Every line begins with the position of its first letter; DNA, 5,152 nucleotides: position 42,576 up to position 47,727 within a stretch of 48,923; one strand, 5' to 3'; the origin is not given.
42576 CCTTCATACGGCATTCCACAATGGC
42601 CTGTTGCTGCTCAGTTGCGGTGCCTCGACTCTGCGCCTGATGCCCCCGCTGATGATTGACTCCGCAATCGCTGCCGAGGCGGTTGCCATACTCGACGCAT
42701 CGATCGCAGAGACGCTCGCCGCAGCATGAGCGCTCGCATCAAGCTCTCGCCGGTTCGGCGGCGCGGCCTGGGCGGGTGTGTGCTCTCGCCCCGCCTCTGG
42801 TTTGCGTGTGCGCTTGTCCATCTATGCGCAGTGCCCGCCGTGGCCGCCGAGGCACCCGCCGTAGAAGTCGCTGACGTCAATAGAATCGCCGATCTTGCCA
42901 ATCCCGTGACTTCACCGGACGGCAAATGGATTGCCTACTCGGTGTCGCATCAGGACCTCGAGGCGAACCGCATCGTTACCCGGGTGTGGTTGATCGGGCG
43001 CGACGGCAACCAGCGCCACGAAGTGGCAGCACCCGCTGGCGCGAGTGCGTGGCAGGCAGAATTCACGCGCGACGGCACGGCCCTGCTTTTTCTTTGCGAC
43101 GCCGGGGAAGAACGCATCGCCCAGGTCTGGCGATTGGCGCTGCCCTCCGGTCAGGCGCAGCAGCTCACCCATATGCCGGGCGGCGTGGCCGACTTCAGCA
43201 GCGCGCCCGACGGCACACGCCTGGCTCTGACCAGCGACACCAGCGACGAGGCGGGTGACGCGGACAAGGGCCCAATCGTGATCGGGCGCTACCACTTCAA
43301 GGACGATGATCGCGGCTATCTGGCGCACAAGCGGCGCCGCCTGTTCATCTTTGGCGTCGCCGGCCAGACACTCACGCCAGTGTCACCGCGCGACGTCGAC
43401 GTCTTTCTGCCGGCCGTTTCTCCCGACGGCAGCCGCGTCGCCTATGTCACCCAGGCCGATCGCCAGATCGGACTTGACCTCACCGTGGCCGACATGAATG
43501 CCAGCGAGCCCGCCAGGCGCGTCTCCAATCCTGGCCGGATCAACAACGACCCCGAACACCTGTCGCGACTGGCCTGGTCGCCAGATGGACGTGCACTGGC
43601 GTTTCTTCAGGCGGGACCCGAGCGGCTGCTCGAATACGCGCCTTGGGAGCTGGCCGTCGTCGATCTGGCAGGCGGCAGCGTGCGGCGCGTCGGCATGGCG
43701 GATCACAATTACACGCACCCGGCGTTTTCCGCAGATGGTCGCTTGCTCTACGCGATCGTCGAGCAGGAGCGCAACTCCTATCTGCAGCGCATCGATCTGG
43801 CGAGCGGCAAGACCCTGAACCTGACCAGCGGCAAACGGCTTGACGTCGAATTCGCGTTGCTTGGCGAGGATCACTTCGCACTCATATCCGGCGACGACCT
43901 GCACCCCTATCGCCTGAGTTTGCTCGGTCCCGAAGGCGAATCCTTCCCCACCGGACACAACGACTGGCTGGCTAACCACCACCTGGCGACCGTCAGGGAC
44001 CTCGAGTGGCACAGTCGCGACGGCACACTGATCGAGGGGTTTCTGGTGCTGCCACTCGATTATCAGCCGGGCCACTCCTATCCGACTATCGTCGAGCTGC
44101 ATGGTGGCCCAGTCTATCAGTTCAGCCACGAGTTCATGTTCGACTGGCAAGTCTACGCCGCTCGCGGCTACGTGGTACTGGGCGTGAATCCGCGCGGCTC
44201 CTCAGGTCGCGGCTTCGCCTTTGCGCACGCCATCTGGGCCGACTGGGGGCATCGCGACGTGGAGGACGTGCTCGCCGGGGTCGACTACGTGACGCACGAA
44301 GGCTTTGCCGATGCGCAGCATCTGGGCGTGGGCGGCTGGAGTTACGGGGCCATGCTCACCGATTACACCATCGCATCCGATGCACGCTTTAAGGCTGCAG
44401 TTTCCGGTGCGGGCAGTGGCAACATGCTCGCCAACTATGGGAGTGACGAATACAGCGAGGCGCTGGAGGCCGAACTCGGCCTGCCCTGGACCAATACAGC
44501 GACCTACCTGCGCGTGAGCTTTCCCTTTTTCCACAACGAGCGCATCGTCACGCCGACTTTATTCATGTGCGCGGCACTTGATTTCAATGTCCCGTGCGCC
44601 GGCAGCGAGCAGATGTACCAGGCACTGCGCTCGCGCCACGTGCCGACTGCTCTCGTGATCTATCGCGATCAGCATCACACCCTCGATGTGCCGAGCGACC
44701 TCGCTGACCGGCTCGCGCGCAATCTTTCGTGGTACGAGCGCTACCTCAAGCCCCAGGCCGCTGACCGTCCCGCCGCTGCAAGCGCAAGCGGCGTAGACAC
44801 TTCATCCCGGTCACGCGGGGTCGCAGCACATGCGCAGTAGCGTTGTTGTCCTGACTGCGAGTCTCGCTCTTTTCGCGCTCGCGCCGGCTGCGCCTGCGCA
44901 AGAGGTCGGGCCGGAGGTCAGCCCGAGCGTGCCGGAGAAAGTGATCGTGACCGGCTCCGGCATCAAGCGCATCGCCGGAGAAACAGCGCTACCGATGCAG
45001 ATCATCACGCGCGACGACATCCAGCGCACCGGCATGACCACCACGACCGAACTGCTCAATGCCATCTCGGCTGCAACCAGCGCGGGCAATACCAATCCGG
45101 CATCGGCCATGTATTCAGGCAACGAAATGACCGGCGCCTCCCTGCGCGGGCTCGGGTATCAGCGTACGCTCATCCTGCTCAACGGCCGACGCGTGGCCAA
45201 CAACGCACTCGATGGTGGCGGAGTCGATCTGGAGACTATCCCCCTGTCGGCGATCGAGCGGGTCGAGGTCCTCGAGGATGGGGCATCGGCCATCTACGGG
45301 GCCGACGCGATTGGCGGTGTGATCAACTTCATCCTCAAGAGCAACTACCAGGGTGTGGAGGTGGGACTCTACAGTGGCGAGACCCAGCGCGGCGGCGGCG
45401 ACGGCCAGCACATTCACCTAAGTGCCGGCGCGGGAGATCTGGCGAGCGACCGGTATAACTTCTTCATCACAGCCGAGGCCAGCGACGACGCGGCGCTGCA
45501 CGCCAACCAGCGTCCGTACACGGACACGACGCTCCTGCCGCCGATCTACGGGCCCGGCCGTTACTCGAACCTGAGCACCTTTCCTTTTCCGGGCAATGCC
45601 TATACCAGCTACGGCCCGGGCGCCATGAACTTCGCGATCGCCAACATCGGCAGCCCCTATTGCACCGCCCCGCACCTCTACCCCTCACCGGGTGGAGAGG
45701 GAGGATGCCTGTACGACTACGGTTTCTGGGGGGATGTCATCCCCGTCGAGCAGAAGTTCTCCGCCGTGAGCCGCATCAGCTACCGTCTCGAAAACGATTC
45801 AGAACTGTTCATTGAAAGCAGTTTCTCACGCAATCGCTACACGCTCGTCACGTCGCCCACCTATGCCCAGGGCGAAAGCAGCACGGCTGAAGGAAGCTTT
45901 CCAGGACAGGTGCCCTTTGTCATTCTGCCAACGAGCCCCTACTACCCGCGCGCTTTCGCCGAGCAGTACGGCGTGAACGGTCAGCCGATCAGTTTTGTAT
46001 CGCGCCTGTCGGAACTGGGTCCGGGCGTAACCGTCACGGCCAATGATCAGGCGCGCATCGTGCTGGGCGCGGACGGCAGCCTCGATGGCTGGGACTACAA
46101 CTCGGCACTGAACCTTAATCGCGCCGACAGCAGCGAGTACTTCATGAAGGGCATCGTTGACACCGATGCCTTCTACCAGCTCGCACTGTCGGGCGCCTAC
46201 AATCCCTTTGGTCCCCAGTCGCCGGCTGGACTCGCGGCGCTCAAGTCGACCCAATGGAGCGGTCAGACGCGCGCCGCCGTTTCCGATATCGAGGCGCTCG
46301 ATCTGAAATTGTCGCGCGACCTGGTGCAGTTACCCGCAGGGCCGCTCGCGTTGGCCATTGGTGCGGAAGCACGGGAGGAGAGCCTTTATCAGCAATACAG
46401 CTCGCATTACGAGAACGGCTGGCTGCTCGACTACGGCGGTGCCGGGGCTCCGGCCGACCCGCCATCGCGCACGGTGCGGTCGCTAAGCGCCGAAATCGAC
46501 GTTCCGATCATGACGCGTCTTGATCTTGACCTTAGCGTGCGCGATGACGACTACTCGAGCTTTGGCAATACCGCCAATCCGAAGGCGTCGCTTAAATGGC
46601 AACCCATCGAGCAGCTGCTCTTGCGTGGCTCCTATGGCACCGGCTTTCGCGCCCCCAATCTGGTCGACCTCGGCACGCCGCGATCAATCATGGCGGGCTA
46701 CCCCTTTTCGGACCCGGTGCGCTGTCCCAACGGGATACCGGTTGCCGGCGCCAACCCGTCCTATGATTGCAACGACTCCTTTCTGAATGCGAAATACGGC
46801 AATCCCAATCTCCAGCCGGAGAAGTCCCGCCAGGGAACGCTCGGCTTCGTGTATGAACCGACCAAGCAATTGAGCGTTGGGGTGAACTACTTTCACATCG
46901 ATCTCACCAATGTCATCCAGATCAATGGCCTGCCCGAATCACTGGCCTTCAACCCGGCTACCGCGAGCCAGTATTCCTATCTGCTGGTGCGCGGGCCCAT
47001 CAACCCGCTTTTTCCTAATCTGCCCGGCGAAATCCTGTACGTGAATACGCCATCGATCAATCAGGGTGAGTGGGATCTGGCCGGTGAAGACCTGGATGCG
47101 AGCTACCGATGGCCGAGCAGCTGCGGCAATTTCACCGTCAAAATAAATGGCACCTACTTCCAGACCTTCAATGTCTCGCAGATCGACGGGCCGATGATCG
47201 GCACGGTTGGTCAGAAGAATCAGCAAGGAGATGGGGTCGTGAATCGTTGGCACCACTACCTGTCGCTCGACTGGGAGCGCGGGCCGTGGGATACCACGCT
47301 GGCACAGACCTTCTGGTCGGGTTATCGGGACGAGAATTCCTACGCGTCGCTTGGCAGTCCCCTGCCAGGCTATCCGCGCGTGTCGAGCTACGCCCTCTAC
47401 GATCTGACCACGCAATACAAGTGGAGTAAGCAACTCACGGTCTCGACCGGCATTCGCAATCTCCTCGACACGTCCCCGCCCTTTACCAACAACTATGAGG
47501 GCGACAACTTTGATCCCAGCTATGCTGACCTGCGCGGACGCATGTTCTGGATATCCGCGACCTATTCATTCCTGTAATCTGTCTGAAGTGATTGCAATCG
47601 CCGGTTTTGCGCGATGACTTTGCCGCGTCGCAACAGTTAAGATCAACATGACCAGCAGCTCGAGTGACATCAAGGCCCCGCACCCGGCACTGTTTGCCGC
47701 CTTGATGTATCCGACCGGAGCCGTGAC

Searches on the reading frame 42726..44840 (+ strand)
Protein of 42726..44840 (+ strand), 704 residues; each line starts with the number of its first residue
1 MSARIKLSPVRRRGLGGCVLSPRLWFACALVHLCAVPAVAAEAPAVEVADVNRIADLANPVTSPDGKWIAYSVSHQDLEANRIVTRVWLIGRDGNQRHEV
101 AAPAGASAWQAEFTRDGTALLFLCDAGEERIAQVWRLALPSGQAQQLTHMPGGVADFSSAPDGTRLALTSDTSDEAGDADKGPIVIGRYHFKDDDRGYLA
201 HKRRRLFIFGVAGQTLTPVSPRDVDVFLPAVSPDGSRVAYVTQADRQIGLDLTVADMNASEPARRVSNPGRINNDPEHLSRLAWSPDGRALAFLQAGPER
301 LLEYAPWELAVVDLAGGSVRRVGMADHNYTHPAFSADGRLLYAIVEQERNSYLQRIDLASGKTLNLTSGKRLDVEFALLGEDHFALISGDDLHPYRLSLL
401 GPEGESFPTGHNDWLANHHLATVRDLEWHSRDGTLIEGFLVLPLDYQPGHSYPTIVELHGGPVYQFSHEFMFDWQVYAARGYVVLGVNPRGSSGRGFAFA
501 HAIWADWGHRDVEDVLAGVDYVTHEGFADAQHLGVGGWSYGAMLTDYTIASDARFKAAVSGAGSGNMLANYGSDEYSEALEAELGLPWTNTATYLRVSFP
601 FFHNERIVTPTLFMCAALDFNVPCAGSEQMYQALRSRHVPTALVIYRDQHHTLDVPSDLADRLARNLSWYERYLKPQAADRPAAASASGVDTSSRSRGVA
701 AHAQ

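Call 30: search_protein_families(library=pfam, max_evalue=0.00001, proteins=[window:42726-44840:+])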
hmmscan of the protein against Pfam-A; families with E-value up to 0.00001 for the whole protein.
window:42726-44840:+ (704 aa): 2 families
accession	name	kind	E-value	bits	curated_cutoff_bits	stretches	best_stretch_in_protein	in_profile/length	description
PF00326.27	Peptidase_S9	-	4.6e-44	150.9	22.6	1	470-675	3-211/213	Prolyl oligopeptidase family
PF07676.18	PD40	-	5.2e-16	58.6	20.9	0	270-293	2-25/38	WD40-like Beta Propeller Repeat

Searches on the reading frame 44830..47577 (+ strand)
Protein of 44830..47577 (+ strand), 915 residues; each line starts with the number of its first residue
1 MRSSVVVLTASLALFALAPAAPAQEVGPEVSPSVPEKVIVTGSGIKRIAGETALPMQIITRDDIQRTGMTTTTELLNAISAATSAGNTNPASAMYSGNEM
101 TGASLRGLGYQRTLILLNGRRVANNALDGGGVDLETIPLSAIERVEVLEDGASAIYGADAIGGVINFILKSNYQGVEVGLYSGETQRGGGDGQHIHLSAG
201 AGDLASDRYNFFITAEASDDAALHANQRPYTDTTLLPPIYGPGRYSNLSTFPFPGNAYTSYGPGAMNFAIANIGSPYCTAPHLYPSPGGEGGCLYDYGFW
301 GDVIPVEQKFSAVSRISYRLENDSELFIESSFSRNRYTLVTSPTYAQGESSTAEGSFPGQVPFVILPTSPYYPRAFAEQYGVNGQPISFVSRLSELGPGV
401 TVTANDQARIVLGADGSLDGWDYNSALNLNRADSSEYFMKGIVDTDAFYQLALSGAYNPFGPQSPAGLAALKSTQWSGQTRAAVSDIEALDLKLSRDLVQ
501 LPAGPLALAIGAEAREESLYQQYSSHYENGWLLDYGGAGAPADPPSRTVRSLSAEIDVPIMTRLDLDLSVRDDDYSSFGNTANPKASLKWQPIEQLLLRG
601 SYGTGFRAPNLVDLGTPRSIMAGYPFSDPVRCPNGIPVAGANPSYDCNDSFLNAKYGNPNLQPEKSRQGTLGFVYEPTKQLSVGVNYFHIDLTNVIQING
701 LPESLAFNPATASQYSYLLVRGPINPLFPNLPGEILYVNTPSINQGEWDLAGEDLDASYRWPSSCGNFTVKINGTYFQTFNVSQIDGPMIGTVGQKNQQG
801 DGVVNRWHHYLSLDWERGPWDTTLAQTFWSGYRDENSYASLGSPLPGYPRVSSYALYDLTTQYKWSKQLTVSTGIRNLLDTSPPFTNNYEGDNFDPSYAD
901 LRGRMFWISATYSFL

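Call 30: search_protein_families(library=pfam, max_evalue=0.00001, proteins=[window:44830-47577:+])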
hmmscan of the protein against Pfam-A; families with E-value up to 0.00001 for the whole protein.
window:44830-47577:+ (915 aa): 3 families
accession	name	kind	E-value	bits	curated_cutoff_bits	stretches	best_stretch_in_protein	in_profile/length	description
PF00593.30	TonB_dep_Rec_b-barrel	-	2.4e-37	130.3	27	1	406-878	45-436/436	TonB dependent receptor-like, beta-barrel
PF07715.20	Plug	-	3.5e-21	76.2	23.9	1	51-164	4-107/107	TonB-dependent Receptor Plug Domain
PF14905.12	OMP_b-brl_3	-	1.5e-08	34.6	27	1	650-912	202-408/408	Outer membrane protein beta-barrel family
